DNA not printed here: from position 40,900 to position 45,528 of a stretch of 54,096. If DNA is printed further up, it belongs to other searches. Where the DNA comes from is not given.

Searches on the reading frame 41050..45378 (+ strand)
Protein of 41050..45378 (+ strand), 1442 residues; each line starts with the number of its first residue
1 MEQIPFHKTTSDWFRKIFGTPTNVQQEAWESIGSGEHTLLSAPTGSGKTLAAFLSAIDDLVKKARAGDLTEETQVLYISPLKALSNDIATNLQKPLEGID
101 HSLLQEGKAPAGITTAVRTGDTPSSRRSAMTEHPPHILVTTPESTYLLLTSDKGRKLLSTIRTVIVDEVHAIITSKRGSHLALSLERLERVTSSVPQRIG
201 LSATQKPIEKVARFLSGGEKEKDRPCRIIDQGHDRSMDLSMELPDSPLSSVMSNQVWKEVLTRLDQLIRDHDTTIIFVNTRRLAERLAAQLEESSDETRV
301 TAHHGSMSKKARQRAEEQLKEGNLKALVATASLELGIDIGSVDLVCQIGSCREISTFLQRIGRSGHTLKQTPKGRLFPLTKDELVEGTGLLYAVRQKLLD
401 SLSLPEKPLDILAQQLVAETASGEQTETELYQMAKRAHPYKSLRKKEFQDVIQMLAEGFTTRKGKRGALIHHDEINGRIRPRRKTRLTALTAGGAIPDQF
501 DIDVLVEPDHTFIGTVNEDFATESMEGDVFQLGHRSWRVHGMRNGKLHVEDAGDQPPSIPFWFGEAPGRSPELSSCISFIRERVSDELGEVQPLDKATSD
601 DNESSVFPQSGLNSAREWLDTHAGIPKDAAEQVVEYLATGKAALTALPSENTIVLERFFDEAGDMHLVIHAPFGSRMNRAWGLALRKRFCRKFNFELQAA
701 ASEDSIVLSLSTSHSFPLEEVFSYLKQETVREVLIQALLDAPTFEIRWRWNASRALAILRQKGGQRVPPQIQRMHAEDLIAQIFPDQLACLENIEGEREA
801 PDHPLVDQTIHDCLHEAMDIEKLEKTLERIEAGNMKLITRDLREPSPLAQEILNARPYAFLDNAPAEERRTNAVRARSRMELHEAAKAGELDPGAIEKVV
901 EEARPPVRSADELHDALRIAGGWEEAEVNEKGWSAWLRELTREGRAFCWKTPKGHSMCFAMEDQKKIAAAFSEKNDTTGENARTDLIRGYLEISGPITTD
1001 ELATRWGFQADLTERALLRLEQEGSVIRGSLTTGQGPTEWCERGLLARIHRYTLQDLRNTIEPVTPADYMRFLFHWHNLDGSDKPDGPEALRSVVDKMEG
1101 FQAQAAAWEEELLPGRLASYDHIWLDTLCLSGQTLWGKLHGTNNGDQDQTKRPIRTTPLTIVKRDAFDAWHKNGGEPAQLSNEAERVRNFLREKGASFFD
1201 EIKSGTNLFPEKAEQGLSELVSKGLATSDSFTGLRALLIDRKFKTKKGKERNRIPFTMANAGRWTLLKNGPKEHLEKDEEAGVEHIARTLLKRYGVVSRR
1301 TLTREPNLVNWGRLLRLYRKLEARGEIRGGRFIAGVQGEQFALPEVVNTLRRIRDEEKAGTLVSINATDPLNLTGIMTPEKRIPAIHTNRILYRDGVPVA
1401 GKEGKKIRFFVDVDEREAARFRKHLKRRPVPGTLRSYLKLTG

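Call 73: search_protein_families(library=pfam, proteins=[window:41050-45378:+], max_evalue=0.00001)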
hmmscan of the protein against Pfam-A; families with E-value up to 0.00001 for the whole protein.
window:41050-45378:+ (1442 aa): 7 families
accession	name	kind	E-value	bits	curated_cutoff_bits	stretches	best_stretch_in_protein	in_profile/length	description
PF08494.16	DEAD_assoc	-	5.5e-52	176.8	23.5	1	647-849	1-191/191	DEAD/H associated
PF00270.35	DEAD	-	3.6e-35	121.6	26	1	22-207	1-163/167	DEAD/DEAH box helicase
PF23234.1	WH4_Lhr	-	1.4e-29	101.9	27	1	1277-1360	2-85/87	Large helicase-related protein, winged-helix domain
PF19306.5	WH_Lhr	-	1.8e-29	102.7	27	1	393-556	2-165/168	Large helicase-related protein, winged helix domain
PF00271.37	Helicase_C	-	4.7e-21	75.6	23.5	1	262-365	4-107/110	Helicase conserved C-terminal domain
PF04851.21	ResIII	-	1.8e-10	41.4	22.5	1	22-205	5-162/164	Type III restriction enzyme, res subunit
PF22590.2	Cas3-like_C_2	-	2.4e-06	28.2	27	1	273-363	4-100/106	CRISPR-associated nuclease/helicase Cas3, C-terminal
